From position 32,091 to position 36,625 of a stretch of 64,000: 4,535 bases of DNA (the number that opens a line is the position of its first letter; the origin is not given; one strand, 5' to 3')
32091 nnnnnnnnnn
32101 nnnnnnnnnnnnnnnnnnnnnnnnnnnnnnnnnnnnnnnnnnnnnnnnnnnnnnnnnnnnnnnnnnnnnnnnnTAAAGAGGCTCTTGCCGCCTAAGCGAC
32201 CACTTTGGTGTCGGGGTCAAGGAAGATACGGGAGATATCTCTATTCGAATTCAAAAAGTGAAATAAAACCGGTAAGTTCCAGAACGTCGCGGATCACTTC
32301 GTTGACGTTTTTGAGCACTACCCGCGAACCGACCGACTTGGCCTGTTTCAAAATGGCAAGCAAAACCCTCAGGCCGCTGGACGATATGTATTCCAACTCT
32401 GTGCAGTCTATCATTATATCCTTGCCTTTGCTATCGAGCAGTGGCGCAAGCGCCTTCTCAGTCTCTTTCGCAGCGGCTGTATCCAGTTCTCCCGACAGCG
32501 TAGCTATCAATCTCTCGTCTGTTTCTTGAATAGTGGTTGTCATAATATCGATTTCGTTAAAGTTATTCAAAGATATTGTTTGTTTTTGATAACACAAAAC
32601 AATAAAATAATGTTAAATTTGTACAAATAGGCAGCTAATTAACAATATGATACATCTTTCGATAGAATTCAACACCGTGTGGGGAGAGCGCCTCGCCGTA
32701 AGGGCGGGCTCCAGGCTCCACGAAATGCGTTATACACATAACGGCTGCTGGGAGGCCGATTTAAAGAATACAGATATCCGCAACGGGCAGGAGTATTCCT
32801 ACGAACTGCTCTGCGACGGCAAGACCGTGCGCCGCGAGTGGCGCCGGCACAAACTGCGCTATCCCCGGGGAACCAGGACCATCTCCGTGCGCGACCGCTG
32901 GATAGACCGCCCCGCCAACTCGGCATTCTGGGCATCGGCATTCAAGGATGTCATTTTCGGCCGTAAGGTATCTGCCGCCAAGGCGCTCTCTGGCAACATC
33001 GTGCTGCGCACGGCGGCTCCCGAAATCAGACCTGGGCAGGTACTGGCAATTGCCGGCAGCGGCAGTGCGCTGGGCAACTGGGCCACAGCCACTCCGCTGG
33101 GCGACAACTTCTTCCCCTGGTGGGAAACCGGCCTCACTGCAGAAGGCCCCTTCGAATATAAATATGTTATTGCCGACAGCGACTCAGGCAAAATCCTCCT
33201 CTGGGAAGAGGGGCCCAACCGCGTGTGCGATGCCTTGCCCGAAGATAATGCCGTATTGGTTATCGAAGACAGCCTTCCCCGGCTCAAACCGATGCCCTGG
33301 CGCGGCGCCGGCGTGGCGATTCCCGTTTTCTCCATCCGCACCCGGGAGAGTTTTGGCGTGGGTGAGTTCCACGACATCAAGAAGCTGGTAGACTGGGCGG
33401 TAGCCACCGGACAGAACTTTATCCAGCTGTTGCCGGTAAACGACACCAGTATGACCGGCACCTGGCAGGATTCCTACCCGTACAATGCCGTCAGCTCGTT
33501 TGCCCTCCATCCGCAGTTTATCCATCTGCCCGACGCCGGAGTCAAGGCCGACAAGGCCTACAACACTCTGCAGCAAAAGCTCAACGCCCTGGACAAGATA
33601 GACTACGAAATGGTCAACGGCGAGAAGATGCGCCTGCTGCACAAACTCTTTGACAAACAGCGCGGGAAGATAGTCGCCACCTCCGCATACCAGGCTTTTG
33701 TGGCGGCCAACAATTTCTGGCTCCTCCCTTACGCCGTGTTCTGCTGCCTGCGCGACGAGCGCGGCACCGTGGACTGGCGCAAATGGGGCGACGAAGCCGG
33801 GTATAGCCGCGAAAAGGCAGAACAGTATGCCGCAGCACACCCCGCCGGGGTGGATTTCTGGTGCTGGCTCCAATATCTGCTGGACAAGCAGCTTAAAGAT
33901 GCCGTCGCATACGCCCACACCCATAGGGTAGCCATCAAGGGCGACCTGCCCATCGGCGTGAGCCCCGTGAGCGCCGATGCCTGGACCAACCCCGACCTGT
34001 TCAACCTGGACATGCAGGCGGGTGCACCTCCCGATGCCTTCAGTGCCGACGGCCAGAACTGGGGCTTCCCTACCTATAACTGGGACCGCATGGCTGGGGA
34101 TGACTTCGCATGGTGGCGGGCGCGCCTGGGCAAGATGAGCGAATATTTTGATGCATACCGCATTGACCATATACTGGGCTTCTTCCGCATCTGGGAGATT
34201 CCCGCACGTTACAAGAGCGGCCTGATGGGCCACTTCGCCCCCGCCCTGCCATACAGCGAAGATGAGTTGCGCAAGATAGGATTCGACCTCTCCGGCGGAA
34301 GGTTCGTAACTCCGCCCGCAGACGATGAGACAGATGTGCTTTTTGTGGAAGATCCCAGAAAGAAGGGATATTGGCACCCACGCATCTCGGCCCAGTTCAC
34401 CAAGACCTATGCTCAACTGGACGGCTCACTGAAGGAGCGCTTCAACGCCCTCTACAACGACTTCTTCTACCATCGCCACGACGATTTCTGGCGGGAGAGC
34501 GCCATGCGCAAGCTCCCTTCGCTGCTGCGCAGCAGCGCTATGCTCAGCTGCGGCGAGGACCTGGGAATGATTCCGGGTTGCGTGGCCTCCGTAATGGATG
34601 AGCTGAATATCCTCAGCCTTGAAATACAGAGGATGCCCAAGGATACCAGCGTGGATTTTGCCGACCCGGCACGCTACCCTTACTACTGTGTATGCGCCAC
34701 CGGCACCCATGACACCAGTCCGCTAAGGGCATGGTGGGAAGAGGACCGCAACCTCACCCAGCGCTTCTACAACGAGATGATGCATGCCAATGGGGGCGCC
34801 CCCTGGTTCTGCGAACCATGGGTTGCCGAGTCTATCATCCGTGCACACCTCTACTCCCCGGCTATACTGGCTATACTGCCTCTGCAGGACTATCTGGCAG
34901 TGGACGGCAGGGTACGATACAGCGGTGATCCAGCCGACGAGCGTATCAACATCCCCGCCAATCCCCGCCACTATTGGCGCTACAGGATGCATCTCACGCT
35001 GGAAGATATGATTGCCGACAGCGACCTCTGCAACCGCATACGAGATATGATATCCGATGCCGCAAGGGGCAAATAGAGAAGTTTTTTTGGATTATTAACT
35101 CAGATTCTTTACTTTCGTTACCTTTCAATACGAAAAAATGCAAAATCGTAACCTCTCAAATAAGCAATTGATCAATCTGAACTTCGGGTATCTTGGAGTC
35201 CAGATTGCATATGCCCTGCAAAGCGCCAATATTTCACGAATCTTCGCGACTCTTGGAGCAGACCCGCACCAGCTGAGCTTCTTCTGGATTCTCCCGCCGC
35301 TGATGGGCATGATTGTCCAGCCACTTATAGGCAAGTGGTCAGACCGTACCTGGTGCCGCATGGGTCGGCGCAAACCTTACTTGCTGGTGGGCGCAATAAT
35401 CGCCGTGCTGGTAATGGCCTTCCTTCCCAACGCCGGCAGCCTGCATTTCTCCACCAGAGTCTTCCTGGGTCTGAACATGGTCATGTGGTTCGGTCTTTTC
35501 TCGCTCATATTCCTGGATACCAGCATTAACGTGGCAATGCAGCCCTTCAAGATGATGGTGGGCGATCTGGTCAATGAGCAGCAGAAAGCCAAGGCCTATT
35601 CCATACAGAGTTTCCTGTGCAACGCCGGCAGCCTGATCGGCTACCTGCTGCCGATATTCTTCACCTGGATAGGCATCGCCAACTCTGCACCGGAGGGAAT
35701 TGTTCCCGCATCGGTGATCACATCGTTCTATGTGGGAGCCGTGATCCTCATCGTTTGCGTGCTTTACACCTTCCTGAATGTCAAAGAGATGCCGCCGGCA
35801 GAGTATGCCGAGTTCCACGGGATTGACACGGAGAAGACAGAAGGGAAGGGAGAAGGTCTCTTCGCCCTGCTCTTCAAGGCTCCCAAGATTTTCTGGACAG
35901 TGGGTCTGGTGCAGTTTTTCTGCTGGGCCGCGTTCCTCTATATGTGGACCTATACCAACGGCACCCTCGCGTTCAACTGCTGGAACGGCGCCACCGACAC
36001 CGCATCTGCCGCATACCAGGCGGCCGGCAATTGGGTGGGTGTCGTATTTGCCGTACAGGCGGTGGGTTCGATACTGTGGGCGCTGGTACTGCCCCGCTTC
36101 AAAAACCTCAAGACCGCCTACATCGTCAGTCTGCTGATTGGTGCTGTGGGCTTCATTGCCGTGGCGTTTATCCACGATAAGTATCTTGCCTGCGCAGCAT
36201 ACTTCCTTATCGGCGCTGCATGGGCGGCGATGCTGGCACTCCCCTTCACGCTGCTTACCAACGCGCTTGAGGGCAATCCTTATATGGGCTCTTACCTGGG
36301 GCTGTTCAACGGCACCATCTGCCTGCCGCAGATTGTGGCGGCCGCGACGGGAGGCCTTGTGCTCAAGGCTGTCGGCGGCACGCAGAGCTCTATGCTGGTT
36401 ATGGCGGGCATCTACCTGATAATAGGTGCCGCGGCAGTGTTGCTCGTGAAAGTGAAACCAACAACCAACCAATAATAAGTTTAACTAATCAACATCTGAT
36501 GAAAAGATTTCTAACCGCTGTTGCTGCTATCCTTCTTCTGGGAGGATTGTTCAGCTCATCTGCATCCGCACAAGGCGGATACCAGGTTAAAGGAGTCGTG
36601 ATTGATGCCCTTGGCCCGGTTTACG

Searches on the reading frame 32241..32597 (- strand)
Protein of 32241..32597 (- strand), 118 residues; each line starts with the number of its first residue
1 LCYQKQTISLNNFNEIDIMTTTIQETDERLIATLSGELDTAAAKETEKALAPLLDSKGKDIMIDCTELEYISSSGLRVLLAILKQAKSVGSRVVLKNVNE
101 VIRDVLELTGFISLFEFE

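Call 25: search_protein_families(library=pfam, proteins=[window:32241-32597:-], max_evalue=0.001)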
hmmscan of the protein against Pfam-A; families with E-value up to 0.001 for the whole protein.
window:32241-32597:- (118 aa): 2 families
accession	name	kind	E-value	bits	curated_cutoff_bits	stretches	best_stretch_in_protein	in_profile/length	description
PF01740.26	STAS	-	2.2e-19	69.6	22.6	1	23-116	4-98/106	STAS domain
PF13466.11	STAS_2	-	3.8e-17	62.7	29.2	1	33-111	2-79/80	STAS domain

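Call 61: list_cluster_members(proteins=[P0001, window:32241-32543:-])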
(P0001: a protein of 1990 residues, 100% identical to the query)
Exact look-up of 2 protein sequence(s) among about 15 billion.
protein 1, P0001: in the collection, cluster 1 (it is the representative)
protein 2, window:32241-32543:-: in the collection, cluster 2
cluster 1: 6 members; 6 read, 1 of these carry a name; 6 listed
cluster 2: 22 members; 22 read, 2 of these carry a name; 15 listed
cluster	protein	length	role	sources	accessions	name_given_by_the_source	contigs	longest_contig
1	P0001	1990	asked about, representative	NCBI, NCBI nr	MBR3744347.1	MAG: amino acid adenylation domain-containing protein [Bacteroidales bacterium] | amino acid adenylation domain-containing protein [Bacteroidales bacterium]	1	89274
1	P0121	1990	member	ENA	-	-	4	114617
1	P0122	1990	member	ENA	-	-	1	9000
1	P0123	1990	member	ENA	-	-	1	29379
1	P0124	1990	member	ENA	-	-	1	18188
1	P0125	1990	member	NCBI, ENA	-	-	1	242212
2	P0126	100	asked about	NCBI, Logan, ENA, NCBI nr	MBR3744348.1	MAG: STAS domain-containing protein [Bacteroidales bacterium] | STAS domain-containing protein [Bacteroidales bacterium]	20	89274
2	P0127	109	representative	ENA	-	-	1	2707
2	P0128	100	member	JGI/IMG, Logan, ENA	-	anti-sigma B factor antagonist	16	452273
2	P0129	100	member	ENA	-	-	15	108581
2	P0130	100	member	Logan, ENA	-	-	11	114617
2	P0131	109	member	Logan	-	-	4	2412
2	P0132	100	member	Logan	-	-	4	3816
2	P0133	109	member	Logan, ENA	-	-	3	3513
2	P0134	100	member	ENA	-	-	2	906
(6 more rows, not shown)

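Call 62: find_encoding_contigs(protein=window:32241-32543:-, flank=5000, max_places=10)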
Protein window:32241-32543:- (100 aa): 23 contigs read that carry it; 10 places shown.
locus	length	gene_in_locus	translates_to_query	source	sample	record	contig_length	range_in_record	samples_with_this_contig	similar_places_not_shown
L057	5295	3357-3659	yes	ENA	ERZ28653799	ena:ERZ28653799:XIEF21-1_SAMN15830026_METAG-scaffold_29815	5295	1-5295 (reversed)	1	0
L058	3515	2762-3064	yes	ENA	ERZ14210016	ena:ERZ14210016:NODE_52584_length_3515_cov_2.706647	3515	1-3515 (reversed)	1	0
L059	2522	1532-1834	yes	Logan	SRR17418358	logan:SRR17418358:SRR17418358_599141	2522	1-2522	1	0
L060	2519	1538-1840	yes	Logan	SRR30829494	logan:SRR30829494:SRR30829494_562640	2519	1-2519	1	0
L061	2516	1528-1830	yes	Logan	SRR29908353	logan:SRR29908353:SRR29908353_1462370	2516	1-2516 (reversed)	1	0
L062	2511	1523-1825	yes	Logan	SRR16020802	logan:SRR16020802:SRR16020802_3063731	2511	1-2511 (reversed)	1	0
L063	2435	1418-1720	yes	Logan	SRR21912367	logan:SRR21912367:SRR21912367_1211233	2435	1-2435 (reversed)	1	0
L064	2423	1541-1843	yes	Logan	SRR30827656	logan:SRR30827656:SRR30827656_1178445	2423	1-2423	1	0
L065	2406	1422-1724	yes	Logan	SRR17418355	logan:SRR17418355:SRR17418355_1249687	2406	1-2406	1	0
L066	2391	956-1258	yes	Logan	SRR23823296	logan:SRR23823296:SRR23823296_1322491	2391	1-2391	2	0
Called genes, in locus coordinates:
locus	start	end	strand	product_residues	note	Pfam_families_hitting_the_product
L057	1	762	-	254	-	?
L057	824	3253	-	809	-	PF00686:CBM_20, PF02446:Glyco_hydro_77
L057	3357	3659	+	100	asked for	PF01740:STAS, PF13466:STAS_2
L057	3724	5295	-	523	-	?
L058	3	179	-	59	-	?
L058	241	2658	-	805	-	PF00686:CBM_20, PF02446:Glyco_hydro_77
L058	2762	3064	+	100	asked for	PF01740:STAS, PF13466:STAS_2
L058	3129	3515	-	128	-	?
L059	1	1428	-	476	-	?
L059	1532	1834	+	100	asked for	PF01740:STAS, PF13466:STAS_2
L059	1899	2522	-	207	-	?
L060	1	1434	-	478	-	?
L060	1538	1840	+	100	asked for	PF01740:STAS, PF13466:STAS_2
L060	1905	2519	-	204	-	?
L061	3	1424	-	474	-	?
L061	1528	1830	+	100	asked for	PF01740:STAS, PF13466:STAS_2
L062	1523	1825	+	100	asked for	PF01740:STAS, PF13466:STAS_2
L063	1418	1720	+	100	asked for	PF01740:STAS, PF13466:STAS_2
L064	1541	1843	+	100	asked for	PF01740:STAS, PF13466:STAS_2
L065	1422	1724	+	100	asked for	PF01740:STAS, PF13466:STAS_2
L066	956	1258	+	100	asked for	PF01740:STAS, PF13466:STAS_2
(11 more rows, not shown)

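Call 63: search_protein_families(library=ncbifam, proteins=[window:32241-32543:-], max_evalue=0.00001)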
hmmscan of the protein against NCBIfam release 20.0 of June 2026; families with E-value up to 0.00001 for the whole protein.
window:32241-32543:- (100 aa): 2 families
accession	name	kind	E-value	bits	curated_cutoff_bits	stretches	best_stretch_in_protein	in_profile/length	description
TIGR00377.1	ant_ant_sig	superfamily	3.4e-22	78.4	53.45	1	2-98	4-101/108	anti-sigma factor antagonist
TIGR02886.1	spore_II_AA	equivalog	2.6e-14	53.1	114.75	1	6-97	4-96/106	anti-sigma F factor antagonist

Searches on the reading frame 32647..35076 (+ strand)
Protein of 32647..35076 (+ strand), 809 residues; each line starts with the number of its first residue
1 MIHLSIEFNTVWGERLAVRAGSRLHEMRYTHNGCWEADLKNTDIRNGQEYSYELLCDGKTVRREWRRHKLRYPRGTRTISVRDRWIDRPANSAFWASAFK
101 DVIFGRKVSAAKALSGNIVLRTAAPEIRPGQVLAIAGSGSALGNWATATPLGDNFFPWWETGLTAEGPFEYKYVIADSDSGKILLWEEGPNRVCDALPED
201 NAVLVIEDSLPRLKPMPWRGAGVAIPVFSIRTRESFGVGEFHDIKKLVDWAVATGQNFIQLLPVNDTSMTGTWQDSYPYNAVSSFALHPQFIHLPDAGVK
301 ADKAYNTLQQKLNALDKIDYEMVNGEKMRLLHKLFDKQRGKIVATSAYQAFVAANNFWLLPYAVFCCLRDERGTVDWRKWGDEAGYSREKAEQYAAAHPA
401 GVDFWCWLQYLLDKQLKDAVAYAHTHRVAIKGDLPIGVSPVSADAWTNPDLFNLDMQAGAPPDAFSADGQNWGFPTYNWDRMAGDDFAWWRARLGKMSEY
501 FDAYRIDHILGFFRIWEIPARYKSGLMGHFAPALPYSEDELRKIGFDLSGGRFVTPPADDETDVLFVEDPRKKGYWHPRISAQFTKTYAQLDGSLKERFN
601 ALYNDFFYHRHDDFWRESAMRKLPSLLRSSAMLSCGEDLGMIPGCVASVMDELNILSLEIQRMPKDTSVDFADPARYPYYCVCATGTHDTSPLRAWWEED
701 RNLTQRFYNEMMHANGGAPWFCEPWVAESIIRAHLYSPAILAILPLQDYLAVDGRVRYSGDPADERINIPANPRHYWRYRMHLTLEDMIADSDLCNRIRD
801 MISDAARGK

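Call 7: search_protein_families(library=pfam, proteins=[window:32647-35076:+], max_evalue=0.001)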
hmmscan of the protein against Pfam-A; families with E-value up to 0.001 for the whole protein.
window:32647-35076:+ (809 aa): 2 families
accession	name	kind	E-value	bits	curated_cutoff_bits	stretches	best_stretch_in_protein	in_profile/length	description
PF02446.23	Glyco_hydro_77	-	8.7e-148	493.5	25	1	225-782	1-460/465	4-alpha-glucanotransferase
PF00686.25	CBM_20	-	2.1e-09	37.5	23.3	1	125-195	10-86/97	Starch binding domain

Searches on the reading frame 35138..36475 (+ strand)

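Call 7: search_protein_families(library=pfam, proteins=[window:35138-36475:+], max_evalue=0.001)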
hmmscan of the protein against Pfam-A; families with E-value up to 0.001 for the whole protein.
window:35138-36475:+ (445 aa): 2 families
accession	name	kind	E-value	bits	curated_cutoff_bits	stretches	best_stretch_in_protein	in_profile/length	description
PF07690.21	MFS_1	-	9.5e-23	81.1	33.4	2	16-294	3-248/347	Major Facilitator Superfamily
PF13347.12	MFS_2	-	5.3e-16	58.6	27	1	38-409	27-377/427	MFS/sugar transport protein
